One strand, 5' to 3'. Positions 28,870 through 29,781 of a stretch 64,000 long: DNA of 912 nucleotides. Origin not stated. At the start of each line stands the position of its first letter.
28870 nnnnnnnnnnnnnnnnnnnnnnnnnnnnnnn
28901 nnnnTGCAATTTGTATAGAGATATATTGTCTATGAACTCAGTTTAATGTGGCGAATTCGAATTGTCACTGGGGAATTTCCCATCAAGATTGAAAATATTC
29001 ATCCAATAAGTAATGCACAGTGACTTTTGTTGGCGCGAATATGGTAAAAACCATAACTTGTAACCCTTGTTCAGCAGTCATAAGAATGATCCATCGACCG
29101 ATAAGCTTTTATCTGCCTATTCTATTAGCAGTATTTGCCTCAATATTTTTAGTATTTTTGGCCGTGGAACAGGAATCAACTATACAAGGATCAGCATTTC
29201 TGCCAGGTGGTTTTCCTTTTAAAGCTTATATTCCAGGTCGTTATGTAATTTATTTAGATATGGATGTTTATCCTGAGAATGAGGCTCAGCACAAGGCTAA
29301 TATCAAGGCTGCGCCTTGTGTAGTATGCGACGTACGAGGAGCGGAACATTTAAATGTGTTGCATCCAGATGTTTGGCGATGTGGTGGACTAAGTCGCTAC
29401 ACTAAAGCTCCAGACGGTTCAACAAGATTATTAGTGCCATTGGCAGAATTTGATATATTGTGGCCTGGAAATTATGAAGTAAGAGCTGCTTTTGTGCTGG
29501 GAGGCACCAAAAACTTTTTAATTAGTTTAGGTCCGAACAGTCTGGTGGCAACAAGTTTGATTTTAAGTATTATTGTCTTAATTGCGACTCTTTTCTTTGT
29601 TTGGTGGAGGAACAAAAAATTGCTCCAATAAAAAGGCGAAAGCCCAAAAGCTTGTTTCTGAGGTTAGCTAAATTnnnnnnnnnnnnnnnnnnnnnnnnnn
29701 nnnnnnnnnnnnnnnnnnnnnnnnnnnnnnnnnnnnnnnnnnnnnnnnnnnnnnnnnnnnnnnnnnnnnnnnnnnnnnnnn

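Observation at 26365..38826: Rare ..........-type palindromes mark the 5' regions of the T4SS-like operon and both secreted-protein operons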

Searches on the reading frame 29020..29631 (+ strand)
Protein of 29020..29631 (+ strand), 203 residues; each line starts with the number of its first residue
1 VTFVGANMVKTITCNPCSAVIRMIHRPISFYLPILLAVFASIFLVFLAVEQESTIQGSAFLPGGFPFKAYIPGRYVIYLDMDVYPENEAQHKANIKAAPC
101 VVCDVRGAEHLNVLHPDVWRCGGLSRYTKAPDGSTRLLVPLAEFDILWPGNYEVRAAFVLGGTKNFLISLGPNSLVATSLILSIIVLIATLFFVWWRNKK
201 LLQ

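Call 40: search_protein_families(library=pfam, proteins=[window:29020-29631:+], max_evalue=0.1)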
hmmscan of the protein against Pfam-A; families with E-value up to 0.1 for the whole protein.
window:29020-29631:+ (203 aa): 0 families
